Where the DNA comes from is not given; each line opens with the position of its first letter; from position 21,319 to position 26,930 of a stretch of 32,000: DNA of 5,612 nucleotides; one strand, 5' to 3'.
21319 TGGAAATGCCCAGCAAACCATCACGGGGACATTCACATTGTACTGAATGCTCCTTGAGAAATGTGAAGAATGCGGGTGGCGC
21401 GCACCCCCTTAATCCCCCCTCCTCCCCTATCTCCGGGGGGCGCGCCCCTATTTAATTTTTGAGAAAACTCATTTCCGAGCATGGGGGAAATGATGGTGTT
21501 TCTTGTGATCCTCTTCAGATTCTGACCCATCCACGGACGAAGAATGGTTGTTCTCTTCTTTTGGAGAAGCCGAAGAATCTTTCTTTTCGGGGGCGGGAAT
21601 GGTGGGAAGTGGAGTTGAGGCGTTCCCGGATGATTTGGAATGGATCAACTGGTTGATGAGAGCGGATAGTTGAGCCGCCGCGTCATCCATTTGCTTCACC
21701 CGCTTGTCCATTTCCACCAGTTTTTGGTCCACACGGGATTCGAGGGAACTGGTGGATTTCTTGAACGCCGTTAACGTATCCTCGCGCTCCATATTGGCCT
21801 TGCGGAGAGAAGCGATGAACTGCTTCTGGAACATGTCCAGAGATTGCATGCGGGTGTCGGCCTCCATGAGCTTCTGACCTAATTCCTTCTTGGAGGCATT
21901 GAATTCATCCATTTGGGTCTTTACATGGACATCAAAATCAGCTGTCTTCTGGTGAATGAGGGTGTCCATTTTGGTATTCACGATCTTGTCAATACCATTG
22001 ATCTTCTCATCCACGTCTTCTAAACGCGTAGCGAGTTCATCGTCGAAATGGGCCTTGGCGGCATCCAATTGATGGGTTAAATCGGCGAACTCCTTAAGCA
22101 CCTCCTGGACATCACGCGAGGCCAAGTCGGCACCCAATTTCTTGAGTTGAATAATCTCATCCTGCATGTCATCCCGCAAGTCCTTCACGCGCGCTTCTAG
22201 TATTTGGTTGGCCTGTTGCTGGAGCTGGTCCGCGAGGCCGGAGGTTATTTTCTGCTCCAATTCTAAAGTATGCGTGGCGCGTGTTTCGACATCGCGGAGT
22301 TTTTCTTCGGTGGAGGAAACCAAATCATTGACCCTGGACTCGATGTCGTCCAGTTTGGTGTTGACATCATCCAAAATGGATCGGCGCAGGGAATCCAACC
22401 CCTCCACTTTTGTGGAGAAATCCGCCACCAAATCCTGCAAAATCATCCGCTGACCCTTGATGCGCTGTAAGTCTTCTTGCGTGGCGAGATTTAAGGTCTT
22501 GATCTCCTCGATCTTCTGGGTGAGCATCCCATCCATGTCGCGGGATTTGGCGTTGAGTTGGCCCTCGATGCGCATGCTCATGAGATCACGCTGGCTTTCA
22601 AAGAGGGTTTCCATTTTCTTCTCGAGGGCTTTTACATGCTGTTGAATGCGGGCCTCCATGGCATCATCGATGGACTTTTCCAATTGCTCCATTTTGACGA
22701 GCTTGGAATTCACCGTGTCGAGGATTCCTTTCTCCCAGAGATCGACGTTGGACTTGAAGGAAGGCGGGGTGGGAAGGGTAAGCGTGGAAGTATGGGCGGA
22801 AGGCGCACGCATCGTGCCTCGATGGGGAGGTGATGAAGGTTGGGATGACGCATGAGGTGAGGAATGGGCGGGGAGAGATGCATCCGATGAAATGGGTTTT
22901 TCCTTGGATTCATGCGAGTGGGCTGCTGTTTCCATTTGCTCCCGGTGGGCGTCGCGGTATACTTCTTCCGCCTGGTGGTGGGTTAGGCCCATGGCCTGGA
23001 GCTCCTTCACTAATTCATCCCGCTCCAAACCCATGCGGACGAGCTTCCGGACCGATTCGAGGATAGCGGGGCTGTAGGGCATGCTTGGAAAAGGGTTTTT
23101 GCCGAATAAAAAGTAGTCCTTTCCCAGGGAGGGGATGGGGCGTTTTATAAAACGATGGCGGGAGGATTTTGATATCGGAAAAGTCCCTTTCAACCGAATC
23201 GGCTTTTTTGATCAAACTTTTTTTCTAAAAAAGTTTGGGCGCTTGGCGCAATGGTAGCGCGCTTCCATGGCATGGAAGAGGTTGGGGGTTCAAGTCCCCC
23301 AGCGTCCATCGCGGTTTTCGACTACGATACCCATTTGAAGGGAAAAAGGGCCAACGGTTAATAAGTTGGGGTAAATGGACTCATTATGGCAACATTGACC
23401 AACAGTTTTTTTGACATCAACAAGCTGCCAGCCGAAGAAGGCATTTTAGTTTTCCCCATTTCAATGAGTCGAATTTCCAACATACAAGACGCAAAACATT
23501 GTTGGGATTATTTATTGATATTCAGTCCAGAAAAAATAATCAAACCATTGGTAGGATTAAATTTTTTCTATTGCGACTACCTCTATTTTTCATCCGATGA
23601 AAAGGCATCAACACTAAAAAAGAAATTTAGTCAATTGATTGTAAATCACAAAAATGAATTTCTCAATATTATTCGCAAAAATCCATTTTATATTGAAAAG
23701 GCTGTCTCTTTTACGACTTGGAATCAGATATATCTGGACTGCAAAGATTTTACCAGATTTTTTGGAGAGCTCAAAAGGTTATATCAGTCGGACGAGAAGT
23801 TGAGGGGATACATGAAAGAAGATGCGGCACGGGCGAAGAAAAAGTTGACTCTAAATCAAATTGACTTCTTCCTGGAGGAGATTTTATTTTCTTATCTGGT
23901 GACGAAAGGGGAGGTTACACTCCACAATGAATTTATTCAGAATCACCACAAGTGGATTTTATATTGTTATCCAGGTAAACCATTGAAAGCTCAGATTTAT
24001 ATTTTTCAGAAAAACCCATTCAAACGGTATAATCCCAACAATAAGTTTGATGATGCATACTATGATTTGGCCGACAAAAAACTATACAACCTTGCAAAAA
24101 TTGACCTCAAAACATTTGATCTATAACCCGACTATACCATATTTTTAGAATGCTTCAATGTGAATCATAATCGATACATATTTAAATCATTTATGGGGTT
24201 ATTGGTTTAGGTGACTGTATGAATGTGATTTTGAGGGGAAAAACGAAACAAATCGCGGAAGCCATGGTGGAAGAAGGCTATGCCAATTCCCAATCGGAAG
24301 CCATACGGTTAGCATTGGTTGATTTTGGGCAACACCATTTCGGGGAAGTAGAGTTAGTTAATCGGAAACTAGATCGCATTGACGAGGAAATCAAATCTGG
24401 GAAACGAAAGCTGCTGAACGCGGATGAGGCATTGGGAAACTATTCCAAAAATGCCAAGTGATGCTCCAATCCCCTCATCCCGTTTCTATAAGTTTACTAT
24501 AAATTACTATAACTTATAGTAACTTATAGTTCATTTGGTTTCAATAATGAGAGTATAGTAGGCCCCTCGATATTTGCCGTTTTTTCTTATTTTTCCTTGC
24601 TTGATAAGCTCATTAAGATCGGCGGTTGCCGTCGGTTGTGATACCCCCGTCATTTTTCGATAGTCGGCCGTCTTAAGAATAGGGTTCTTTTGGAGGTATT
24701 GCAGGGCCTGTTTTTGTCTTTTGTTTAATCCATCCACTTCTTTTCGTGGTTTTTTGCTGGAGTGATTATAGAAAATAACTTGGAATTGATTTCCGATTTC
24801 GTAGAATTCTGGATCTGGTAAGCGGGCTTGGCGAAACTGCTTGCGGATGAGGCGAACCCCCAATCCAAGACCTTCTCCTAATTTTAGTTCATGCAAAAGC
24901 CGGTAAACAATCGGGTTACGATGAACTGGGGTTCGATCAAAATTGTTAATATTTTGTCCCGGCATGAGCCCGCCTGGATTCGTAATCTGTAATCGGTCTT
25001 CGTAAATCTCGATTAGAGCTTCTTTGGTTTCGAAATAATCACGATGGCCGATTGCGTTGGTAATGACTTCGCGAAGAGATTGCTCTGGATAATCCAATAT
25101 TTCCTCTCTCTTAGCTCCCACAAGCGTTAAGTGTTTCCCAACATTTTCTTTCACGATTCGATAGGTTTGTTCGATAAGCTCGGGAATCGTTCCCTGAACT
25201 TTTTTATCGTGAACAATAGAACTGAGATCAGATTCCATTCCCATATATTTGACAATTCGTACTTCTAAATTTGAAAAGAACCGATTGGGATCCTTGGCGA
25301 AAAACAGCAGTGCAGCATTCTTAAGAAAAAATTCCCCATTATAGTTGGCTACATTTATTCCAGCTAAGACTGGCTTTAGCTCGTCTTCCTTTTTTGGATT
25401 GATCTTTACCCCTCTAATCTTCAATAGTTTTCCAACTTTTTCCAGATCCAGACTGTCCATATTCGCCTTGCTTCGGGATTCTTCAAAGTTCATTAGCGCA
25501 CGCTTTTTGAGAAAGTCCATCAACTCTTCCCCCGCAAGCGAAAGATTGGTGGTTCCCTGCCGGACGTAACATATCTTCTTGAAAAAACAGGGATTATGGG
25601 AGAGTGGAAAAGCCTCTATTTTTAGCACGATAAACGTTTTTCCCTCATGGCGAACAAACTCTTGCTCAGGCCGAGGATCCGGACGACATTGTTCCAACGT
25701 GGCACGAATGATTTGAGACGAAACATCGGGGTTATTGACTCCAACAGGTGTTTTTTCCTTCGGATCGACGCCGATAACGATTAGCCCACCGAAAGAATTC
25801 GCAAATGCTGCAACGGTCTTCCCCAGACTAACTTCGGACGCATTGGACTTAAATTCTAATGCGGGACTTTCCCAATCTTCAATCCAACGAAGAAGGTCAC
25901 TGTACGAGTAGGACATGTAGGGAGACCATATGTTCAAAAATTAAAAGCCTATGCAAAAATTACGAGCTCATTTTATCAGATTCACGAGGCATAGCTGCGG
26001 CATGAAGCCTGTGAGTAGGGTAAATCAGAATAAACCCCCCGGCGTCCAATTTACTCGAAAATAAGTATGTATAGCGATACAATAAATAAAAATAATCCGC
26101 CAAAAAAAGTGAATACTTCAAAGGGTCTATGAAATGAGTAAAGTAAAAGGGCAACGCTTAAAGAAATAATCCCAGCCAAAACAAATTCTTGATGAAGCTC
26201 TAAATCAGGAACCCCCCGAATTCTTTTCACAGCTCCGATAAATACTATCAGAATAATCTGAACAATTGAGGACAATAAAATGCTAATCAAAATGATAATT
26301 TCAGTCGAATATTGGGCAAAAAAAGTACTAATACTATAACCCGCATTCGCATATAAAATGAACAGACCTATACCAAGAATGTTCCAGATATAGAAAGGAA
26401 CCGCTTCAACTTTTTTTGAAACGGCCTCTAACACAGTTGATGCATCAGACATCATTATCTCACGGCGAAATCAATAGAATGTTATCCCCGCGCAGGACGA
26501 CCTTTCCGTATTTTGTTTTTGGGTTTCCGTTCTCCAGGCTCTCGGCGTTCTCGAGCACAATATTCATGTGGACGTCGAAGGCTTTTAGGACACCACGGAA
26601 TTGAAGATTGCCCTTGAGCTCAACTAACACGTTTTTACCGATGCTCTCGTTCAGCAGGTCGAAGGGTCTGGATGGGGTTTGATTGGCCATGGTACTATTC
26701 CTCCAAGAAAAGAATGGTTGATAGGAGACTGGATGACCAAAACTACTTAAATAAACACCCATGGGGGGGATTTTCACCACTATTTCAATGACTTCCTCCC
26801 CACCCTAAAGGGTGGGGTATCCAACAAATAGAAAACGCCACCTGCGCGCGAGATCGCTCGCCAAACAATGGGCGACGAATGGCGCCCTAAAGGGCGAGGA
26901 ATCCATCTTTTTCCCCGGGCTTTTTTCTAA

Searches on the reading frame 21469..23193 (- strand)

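Call 24: search_protein_families(library=pfam, proteins=[window:21469-23193:-], max_evalue=0.01)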
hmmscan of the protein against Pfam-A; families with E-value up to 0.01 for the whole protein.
window:21469-23193:- (574 aa): 2 families
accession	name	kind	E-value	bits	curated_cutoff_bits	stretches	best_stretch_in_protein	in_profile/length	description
PF04513.17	Baculo_PEP_C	-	0.0013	19.2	38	0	222-294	34-100/140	Baculovirus polyhedron envelope protein, PEP, C terminus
PF21170.4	FAN1_TPR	-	0.0046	17.4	24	0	175-315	15-149/154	Fanconi-associated nuclease 1, TPR domain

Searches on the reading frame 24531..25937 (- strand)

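Call 24: search_protein_families(library=pfam, proteins=[window:24531-25937:-], max_evalue=0.01)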
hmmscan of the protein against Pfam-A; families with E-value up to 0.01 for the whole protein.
window:24531-25937:- (468 aa): 5 families
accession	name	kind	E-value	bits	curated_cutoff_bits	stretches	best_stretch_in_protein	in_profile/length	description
PF13749.12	HATPase_c_4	-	4.6e-21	75.1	26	1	308-389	5-89/89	Putative ATP-dependent DNA helicase recG C-terminal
PF04326.19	SLFN_AlbA_2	-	3.5e-18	66.7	25.3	1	23-132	1-115/118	Schlafen, AlbA_2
PF22168.2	DIP2311-like_C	-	0.0001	23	27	1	409-462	8-61/63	Transcriptional regulator DIP2311-like, C-terminal domain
PF13412.12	HTH_24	-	0.00012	22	21.9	1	404-451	1-48/48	Winged helix-turn-helix DNA-binding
PF08220.18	HTH_DeoR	-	0.00016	21.7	21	1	407-453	1-47/57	DeoR-like helix-turn-helix domain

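Call 64: search_protein_families(library=ncbifam, proteins=[window:24531-25937:-], max_evalue=0.01)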
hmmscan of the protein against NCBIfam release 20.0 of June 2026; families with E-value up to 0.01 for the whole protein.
window:24531-25937:- (468 aa): 5 families
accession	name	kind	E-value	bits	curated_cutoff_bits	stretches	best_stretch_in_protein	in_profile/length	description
NF040887.2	trans_reg_YciT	exception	0.00058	19.5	450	1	404-455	1-52/246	DNA-binding transcriptional regulator YciT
NF010034.0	PRK13509.1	equivalog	0.0039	16.6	244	0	406-452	5-51/251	HTH-type transcriptional regulator UlaR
NF007416.0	PRK09954.1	equivalog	0.0081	15.1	561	0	404-454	1-51/362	sugar kinase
NF007720.0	PRK10411.1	equivalog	0.0083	15.5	259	0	406-454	4-53/243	L-fucose operon activator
NF007316.0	PRK09802.1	equivalog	0.0093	15.2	351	0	396-450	7-61/269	DeoR family transcriptional regulator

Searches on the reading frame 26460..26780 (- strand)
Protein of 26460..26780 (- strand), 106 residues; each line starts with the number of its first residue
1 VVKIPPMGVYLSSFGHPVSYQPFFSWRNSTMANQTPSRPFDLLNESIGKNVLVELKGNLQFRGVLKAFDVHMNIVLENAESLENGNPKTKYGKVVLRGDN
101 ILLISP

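Call 24: search_protein_families(library=pfam, proteins=[window:26460-26780:-], max_evalue=0.01)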
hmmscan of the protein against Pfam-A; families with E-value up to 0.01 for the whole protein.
window:26460-26780:- (106 aa): 2 families
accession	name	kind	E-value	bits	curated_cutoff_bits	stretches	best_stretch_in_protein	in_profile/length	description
PF01423.28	LSM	-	5.9e-23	80.8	23.4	1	42-106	2-66/66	LSM domain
PF14438.12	SM-ATX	-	2.6e-06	28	29.8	1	42-88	7-57/81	Ataxin 2 SM domain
